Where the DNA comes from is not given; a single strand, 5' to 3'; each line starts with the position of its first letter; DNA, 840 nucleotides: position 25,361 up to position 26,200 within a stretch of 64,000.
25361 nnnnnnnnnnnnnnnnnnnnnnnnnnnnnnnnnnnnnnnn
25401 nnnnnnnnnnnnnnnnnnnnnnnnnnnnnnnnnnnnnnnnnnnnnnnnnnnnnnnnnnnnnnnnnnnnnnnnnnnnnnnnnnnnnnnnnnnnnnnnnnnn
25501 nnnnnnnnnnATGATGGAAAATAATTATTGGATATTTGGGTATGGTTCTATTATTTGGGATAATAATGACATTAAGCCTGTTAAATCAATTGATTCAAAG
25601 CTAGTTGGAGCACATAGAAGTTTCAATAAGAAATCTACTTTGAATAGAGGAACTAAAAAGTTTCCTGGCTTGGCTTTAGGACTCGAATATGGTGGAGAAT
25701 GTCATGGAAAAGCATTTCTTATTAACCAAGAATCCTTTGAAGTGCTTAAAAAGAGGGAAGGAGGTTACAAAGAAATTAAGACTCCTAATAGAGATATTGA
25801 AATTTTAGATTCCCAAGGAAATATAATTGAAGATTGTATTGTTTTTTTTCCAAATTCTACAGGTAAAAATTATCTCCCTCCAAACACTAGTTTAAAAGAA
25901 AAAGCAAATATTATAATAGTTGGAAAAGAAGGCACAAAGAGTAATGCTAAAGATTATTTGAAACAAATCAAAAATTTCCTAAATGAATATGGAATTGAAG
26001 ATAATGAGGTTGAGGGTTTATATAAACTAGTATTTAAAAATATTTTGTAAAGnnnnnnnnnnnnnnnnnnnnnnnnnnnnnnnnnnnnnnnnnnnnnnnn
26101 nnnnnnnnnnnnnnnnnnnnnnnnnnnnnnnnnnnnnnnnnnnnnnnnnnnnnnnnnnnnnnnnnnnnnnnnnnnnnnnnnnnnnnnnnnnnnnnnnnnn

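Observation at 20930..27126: Six-gene CBASS-like operon with unusual content: two NTases, an E2-E1-JAB fusion, NucC and a ChaC-like enzyme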

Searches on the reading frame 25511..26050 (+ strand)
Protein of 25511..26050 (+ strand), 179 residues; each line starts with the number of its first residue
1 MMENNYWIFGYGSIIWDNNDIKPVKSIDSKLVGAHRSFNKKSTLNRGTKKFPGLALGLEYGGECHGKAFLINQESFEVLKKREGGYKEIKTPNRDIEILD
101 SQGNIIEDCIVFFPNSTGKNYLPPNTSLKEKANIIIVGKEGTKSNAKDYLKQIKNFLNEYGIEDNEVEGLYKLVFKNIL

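Call 3: search_protein_families(library=pfam, proteins=[window:25511-26050:+], max_evalue=0.1)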
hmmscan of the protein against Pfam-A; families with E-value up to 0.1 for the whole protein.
window:25511-26050:+ (179 aa): 1 family
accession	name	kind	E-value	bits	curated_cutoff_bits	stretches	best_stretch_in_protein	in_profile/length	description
PF04752.17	ChaC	-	2.1e-22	80.5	21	1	7-175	2-174/176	ChaC-like protein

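Call 4: search_protein_families(library=padloc, proteins=[window:25511-26050:+], max_evalue=0.1)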
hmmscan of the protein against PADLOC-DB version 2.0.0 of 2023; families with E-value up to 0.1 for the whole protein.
window:25511-26050:+ (179 aa): 0 families

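Call 5: search_protein_families(library=ncbifam, proteins=[window:25511-26050:+], max_evalue=0.01)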
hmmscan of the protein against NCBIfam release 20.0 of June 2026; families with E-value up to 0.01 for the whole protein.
window:25511-26050:+ (179 aa): 0 families

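Call 8: find_homologous_proteins(query=window:25511-26047:+)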
Query window:25511-26047:+ (179 aa): 29 proteins with E <= 0.001 among 56 candidates.
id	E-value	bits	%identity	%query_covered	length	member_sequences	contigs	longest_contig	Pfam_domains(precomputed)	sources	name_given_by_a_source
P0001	6.0e-115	399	100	100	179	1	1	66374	PF04752.18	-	-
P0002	3.3e-95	335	85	98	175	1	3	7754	PF04752.18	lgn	-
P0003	7.9e-91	321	79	100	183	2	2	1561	PF04752.18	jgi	jgi:cation transport protein ChaC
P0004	4.9e-90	318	78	100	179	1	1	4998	PF04752.18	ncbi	-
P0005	1.0e-89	317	77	100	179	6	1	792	PF04752.18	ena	-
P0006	7.5e-89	314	78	100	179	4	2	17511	PF04752.18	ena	-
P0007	1.3e-87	310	77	100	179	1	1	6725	PF04752.18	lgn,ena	-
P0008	5.8e-86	305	74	100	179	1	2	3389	PF04752.18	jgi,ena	-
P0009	7.2e-86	305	76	100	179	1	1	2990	PF04752.18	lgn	-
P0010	8.6e-84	298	72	100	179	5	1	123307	PF04752.18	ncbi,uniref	ncbi:gamma-glutamylcyclotransferase [Maribacter sp. 2-571]|uniref:gamma-glutamylcyclotransferase n=1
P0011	1.3e-81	291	73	98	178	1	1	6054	PF04752.18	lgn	-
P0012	2.2e-79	284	73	97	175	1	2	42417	PF04752.18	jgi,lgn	-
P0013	2.9e-74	267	66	100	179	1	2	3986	PF04752.18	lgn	-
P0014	7.7e-62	226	58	99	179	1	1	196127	PF04752.18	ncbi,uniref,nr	ncbi:gamma-glutamylcyclotransferase [Galbibacter sp. EGI 63066]|uniref:gamma-glutamylcyclotransferas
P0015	1.3e-60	222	76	76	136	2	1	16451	PF04752.18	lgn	-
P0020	1.3e-56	209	53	97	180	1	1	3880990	PF04752.18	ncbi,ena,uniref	ncbi:gamma-glutamylcyclotransferase [Flagellimonas sp.]|uniref:gamma-glutamylcyclotransferase n=1 Ta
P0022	1.2e-55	206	53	100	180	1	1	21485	PF04752.18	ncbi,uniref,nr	ncbi:gamma-glutamylcyclotransferase [Aureibaculum sp. 2210JD6-5]|uniref:gamma-glutamylcyclotransfera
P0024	1.1e-54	203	55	97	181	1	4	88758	PF04752.18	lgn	-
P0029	2.4e-51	192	54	94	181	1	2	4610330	PF04752.18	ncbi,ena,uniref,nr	ncbi:gamma-glutamylcyclotransferase [Muricauda oceani]|uniref:glutathione-specific gamma-glutamylcyc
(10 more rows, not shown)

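Call 10: find_encoding_contigs(protein=P0010, flank=8000, max_places=2)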
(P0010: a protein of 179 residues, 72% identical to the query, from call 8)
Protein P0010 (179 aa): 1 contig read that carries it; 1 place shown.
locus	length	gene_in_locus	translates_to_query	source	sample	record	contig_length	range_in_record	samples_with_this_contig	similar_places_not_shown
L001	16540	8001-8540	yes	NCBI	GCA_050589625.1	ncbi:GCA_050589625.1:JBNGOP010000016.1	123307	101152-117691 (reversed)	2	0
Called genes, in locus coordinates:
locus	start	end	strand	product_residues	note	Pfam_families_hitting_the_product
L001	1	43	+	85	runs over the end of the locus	PF03693:ParD_antitoxin (weak)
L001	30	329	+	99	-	PF05016:ParE_toxin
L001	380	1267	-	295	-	PF04002:RadC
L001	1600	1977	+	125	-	-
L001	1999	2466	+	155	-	PF18143:HAD_SAK_2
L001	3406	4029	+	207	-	PF01726:LexA_DNA_bind, PF00717:Peptidase_S24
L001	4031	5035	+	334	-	PF18144:SMODS (weak)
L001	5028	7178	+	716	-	PF00899:ThiF, PF14464:Prok-JAB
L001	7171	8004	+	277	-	PF20247:DUF6602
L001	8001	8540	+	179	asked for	PF04752:ChaC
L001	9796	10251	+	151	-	-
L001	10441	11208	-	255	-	PF03741:TerC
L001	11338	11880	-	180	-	PF14059:DUF4251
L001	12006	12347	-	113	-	-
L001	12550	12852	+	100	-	PF02482:Ribosomal_S30AE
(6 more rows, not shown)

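Call 11: find_encoding_contigs(protein=P0014, flank=8000, max_places=2)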
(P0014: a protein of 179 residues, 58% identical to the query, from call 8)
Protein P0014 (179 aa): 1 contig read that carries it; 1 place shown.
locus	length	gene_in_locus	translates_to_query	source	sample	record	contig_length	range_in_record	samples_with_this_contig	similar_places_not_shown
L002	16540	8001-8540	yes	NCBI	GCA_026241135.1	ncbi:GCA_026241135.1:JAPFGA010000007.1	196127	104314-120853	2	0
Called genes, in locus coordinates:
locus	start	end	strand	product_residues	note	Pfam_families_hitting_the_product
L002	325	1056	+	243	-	PF01073:3Beta_HSD, PF01370:Epimerase, PF02719:Polysacc_synt_2 (faint), PF04321:RmlD_sub_bind, PF13460:NAD_binding_10 (weak), PF16363:GDP_Man_Dehyd, PF07993:NAD_binding_4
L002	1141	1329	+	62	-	PF02810:SEC-C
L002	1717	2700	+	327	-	PF12412:DUF3667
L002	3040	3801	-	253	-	PF13714:PEP_mutase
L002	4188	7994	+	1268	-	-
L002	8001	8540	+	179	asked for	PF04752:ChaC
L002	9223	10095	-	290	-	PF00753:Lactamase_B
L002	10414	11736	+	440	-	PF01244:Peptidase_M19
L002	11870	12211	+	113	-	PF03960:ArsC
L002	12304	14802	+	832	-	PF13620:CarboxypepD_reg, PF13715:CarbopepD_reg_2, PF07715:Plug, PF00593:TonB_dep_Rec_b-barrel, PF14905:OMP_b-brl_3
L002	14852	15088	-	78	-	-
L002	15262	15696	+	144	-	PF10517:DM13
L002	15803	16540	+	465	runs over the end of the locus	PF00206:Lyase_1, PF10415:FumaraseC_C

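Call 12: find_encoding_contigs(protein=P0029, flank=8000, max_places=2)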
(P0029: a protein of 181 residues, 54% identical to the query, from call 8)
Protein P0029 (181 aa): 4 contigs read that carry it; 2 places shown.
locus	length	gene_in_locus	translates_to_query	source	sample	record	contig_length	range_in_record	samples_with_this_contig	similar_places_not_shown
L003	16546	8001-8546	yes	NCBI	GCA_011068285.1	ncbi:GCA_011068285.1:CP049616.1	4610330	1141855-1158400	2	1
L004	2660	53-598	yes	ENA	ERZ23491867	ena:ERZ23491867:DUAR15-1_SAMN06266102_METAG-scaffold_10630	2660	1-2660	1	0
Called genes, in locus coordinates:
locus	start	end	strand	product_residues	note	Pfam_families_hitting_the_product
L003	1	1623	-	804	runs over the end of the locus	PF12991:DUF3875, PF19044:P-loop_TraG, PF01935:DUF87, PF10412:TrwB_AAD_bind (faint), PF12846:AAA_10 (faint)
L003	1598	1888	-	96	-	-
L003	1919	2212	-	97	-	-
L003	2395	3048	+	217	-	PF01520:Amidase_3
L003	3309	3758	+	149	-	-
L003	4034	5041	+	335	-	PF18144:SMODS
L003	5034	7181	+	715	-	PF00899:ThiF, PF14464:Prok-JAB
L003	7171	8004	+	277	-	PF20247:DUF6602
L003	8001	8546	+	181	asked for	PF04752:ChaC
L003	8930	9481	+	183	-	PF09722:Xre_MbcA_ParS_C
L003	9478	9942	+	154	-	PF08808:RES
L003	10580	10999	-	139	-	PF00072:Response_reg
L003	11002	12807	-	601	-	PF02743:dCache_1, PF21623:HK_sensor_dom_bact, PF02518:HATPase_c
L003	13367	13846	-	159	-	PF03190:Thioredox_DsbH (weak), PF13899:Thioredoxin_7, PF13098:Thioredoxin_2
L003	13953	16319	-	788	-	PF13620:CarboxypepD_reg, PF13715:CarbopepD_reg_2, PF07715:Plug, PF00593:TonB_dep_Rec_b-barrel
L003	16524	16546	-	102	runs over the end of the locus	-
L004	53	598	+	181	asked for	PF04752:ChaC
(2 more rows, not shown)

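Call 15: find_encoding_contigs(protein=P0020, flank=8000, max_places=2)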
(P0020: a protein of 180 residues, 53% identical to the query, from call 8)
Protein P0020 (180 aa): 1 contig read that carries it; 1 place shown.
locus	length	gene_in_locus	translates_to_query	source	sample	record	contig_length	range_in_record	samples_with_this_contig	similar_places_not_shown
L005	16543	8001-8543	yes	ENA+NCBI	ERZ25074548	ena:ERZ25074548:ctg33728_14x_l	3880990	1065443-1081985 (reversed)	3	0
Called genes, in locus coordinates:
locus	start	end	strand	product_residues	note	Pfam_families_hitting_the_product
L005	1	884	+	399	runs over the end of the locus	PF23500:DUF7133, PF22807:TrAA12, PF07995:GSDH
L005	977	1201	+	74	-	-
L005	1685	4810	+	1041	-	PF13088:BNR_2 (faint), PF02012:BNR (faint), PF15902:Sortilin-Vps10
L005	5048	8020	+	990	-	PF04851:ResIII, PF00270:DEAD, PF18766:SWI2_SNF2, PF00271:Helicase_C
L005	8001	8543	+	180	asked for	PF04752:ChaC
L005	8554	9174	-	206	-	PF04002:RadC, PF27070:HTH_Rpn_C (weak)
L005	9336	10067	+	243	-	PF00857:Isochorismatase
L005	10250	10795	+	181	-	PF02627:CMD (weak)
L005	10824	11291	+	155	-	PF04945:YHS (weak)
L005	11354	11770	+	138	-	PF07080:DUF1348, PF12680:SnoaL_2 (weak)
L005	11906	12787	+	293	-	PF12833:HTH_18, PF00165:HTH_AraC (weak)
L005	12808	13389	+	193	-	PF08818:DUF1801, PF13376:OmdA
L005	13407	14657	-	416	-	-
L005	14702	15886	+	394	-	-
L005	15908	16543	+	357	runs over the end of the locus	PF11138:DUF2911, PF14559:TPR_19 (faint)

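Call 16: find_encoding_contigs(protein=P0022, flank=8000, max_places=2)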
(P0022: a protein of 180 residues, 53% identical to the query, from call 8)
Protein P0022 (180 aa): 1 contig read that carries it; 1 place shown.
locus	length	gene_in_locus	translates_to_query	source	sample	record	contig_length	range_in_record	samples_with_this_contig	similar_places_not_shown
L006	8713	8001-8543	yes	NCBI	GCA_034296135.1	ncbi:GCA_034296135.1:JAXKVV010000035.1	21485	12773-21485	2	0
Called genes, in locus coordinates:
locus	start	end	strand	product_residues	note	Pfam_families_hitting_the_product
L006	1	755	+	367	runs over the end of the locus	-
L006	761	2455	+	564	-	PF01734:Patatin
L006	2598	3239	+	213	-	-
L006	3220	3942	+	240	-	-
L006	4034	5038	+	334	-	PF18144:SMODS (weak)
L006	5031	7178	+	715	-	PF00899:ThiF, PF14464:Prok-JAB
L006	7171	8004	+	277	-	PF20247:DUF6602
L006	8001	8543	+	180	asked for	PF04752:ChaC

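Call 39: search_protein_families(library=pfam, proteins=[L002:4188-7994:+, L005:5048-8020:+, L003:3309-3758:+, L006:2598-3239:+, L006:3220-3942:+], max_evalue=0.01)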
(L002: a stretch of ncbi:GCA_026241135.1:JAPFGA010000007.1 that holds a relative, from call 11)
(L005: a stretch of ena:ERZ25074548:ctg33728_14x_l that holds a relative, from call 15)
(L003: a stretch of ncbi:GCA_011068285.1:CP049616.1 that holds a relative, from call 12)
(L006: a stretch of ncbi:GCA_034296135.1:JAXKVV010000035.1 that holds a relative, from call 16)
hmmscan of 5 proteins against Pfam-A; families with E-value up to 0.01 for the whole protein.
L002:4188-7994:+ (1268 aa): 0 families

L005:5048-8020:+ (990 aa): 4 families
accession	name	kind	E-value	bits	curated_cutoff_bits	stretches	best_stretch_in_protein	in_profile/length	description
PF04851.21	ResIII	-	6.5e-23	81.9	22.5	1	32-205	4-164/164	Type III restriction enzyme, res subunit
PF00271.37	Helicase_C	-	5.2e-13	49.6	23.5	1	264-361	15-108/110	Helicase conserved C-terminal domain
PF00270.35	DEAD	-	2.4e-12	47.3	26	1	43-206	11-163/167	DEAD/DEAH box helicase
PF18766.7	SWI2_SNF2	-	6.1e-10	39.6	26.7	1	37-234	3-189/221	SWI2/SNF2 ATPase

L003:3309-3758:+ (149 aa): 0 families

L006:2598-3239:+ (213 aa): 1 family
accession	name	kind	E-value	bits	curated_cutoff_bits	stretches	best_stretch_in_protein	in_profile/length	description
PF13730.12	HTH_36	-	0.0011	19.2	25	1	161-202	14-52/55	Helix-turn-helix domain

L006:3220-3942:+ (240 aa): 0 families

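Call 40: search_protein_families(library=padloc, proteins=[L002:4188-7994:+, L005:5048-8020:+, L003:3309-3758:+, L006:2598-3239:+, L006:3220-3942:+], max_evalue=0.01)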
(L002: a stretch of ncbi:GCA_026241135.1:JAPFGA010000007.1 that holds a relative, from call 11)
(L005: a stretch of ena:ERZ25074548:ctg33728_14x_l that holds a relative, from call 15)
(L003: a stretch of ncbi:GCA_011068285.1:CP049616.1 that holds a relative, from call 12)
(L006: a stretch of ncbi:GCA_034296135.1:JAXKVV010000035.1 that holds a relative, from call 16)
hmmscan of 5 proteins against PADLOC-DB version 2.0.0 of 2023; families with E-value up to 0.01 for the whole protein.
L002:4188-7994:+ (1268 aa): 0 families

L005:5048-8020:+ (990 aa): 12 families
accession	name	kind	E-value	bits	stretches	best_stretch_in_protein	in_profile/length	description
PDLC02707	PbeA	-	3.5e-15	53.6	2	43-206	260-416/672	PbeA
PDLC02704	PbeA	-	7.1e-09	32.7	1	43-227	262-449/682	PbeA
PDLC02079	Cas3b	-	1.7e-06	24.5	1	247-314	412-478/691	-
PDLC01439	typeIV_DinG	-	2.1e-06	24.7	0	36-93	20-75/575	CAS-IV-A; associated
PDLC03659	mREase_IV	-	2.1e-05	20.6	1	297-364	488-555/945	Type IV methyl-directed restriction enzyme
PDLC02864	DpdF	-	0.0007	16.5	0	301-387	267-352/610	DpdF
PDLC01770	Cas3g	-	0.00095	15.7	0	274-335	259-317/733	-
PDLC02870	DpdF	-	0.0011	15.5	0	301-376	259-333/534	DpdF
PDLC02863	DpdF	-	0.0013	15.7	1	302-383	84-164/488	DpdF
PDLC02030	Cas3d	-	0.0013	15.2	1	44-102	32-90/620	-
PDLC04140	mad8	-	0.0059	14.2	0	50-113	26-86/314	mads_8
PDLC02867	DpdF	-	0.0066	12.8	0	47-100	150-205/855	DpdF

L003:3309-3758:+ (149 aa): 0 families

L006:2598-3239:+ (213 aa): 1 family
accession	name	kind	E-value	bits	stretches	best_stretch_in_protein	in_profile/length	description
PDLC04513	PDC-M20B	-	0.003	14.7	1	72-169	8-103/328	-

L006:3220-3942:+ (240 aa): 3 families
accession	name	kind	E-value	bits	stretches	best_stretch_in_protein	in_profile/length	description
PDLC03039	MTase_I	-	3.4e-27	92.9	1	45-237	506-698/708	Type I methyltransferase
PDLC03196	Specificity_I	-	5.2e-14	49.3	1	64-238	601-776/792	Type I specificity subunit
PDLC03088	Specificity_I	-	2.7e-09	34.2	1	75-239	472-635/649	Type I specificity subunit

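Call 46: find_related_loci(query=A2, collection=metagenome_contigs, flank=10000)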
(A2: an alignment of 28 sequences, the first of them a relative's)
Query A2 (179 aa) in metagenome_contigs; peptide patterns used: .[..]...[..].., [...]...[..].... (x = any residue, [..] = any of these).
598 stretches matched a pattern (row limit reached: there are more); 543 encode a relative of the query (tblastn E <= 1e-3); the best 80 are kept; 80 distinct loci.
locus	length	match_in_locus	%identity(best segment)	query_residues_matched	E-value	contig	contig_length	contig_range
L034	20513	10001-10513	31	4-174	1e-19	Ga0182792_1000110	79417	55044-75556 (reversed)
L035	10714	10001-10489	34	5-170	1e-21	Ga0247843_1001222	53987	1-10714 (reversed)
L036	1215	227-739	32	5-177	6e-22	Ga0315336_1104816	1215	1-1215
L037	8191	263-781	32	2-176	7e-21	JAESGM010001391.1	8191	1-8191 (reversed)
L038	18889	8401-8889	34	5-170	1e-20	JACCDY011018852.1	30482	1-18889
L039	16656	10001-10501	34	7-174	2e-18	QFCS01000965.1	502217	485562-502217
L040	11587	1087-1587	35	3-172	2e-20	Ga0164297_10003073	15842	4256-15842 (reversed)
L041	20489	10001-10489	31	4-168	5e-20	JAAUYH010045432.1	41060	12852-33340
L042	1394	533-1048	32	1-174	7e-20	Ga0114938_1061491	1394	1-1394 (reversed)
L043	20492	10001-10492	32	7-170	2e-16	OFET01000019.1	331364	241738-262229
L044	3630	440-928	33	5-170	1e-19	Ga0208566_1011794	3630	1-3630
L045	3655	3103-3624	33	1-174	3e-19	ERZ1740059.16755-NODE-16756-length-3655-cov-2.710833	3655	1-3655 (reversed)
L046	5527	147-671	31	3-178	4e-19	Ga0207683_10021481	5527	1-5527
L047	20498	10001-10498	32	5-173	2e-16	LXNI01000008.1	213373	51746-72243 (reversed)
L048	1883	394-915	32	1-174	4e-19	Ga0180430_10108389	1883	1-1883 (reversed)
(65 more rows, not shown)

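Call 47: find_related_loci(query=A2, collection=viral_contigs, flank=10000)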
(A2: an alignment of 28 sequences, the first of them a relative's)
Query A2 (179 aa) in viral_contigs; peptide patterns used: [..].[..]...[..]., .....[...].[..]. (x = any residue, [..] = any of these).
139 stretches matched a pattern; 4 encode a relative of the query (tblastn E <= 1e-3); 4 distinct loci.
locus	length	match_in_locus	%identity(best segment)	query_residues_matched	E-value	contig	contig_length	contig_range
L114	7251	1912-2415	31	1-167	4e-10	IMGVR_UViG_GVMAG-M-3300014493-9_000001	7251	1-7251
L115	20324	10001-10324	31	7-113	9e-10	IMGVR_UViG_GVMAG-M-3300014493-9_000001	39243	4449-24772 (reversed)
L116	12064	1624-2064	28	7-151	9e-7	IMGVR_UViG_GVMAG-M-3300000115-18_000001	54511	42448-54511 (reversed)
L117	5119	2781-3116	30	3-101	3e-6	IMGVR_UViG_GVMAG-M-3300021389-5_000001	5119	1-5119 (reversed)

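Call 49: find_encoding_contigs(protein=P0007, flank=8000, max_places=1)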
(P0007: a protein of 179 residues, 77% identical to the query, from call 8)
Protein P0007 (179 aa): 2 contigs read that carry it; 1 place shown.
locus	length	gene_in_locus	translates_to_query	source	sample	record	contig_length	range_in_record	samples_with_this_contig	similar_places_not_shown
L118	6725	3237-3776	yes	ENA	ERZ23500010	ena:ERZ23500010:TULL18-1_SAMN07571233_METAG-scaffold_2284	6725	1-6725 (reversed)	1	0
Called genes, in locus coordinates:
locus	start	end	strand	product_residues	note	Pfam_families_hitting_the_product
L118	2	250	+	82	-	?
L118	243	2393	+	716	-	PF00899:ThiF, PF14464:Prok-JAB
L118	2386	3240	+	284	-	PF20247:DUF6602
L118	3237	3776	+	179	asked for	PF04752:ChaC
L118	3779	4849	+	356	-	-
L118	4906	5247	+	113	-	-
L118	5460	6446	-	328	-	-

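Call 50: find_encoding_contigs(protein=P0015, flank=8000, max_places=1)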
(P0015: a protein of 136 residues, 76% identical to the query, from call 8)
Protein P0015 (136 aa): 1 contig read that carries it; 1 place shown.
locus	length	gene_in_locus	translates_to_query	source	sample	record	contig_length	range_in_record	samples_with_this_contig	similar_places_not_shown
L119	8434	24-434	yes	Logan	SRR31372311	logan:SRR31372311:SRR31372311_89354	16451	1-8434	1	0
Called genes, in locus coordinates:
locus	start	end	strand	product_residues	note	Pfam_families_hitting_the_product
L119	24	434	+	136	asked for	PF04752:ChaC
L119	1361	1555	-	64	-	-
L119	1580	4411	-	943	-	PF00675:Peptidase_M16, PF05193:Peptidase_M16_C, PF00675:Peptidase_M16, PF05193:Peptidase_M16_C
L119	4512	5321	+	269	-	PF08907:DUF1853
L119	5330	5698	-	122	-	-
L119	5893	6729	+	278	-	PF00691:OmpA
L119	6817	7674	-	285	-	PF00582:Usp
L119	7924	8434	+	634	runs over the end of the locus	PF13573:SprB, PF18962:Por_Secre_tail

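Call 51: find_encoding_contigs(protein=P0012, flank=8000, max_places=1)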
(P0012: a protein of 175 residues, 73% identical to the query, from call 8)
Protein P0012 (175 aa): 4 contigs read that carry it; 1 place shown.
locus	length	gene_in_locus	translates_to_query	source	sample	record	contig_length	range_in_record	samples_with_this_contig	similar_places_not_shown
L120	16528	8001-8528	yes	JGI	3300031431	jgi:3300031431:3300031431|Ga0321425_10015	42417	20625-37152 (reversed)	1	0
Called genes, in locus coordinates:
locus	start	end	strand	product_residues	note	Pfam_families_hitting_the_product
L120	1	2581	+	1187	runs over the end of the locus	PF12698:ABC2_membrane_3 (weak), PF01433:Peptidase_M1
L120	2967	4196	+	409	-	PF01555:N6_N4_Mtase (weak), PF01170:UPF0020 (weak)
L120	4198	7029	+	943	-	PF00580:UvrD-helicase, PF13245:AAA_19, PF13361:UvrD_C, PF13538:UvrD_C_2 (faint), PF12705:PDDEXK_1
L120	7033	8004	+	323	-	-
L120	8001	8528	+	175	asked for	PF04752:ChaC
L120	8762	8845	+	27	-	-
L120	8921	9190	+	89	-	PF07927:HicA_toxin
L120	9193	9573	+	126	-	PF05534:HicB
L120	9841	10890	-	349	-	PF08240:ADH_N, PF01262:AlaDh_PNT_C (weak), PF00107:ADH_zinc_N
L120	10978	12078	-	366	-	PF00724:Oxidored_FMN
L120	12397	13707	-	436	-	PF00270:DEAD, PF04851:ResIII, PF00271:Helicase_C, PF03880:DbpA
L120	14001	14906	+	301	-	PF01551:Peptidase_M23, PF01476:LysM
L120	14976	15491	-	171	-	-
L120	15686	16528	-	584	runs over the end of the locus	PF13424:TPR_12 (weak)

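Call 52: find_encoding_contigs(protein=P0024, flank=8000, max_places=1)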
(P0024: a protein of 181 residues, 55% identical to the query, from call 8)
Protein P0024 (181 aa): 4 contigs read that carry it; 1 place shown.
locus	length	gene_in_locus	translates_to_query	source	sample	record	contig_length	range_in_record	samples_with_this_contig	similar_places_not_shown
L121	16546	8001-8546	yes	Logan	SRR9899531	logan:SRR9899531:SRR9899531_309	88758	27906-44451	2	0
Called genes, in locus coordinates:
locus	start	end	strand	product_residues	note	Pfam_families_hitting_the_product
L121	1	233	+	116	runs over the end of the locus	-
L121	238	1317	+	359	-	-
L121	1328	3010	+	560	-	PF01734:Patatin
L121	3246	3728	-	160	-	PF05163:DinB, PF12867:DinB_2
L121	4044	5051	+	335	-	PF18144:SMODS (weak)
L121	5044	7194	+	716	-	PF00899:ThiF, PF01398:JAB (faint), PF14464:Prok-JAB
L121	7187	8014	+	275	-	PF20247:DUF6602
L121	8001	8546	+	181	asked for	PF04752:ChaC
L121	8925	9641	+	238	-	-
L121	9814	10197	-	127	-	-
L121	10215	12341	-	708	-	PF00009:GTP_EFTU, PF01926:MMR_HSR1 (weak), PF22042:EF-G_D2, PF03144:GTP_EFTU_D2 (weak), PF14492:EFG_III, PF03764:EFG_IV, PF00679:EFG_C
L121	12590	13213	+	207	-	-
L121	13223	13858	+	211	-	-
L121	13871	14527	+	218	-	-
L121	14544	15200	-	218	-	-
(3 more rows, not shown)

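Call 73: search_solved_structures(query=A2, max_evalue=0.001, show_alignments=1)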
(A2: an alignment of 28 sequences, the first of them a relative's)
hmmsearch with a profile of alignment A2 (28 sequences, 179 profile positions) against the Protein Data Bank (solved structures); distinct sequences matched with E-value up to 0.001: 5.
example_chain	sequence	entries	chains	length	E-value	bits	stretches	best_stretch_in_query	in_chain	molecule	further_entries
5hwi_A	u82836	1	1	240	2.4e-06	30.7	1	3-58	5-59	Glutathione-specific gamma-glutamylcyclotransferase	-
5hwk_A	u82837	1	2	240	2.5e-06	30.7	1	3-58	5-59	Glutathione-specific gamma-glutamylcyclotransferase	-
6ky1_A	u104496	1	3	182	7.2e-05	25.9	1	4-71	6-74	Glutathione-specific gamma-glutamylcyclotransferase 2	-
6ky0_A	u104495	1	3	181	7.3e-05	25.9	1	4-71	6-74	Glutathione-specific gamma-glutamylcyclotransferase 2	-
6k95_A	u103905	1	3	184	0.00029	23.9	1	6-70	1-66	Glutathione-specific gamma-glutamylcyclotransferase 2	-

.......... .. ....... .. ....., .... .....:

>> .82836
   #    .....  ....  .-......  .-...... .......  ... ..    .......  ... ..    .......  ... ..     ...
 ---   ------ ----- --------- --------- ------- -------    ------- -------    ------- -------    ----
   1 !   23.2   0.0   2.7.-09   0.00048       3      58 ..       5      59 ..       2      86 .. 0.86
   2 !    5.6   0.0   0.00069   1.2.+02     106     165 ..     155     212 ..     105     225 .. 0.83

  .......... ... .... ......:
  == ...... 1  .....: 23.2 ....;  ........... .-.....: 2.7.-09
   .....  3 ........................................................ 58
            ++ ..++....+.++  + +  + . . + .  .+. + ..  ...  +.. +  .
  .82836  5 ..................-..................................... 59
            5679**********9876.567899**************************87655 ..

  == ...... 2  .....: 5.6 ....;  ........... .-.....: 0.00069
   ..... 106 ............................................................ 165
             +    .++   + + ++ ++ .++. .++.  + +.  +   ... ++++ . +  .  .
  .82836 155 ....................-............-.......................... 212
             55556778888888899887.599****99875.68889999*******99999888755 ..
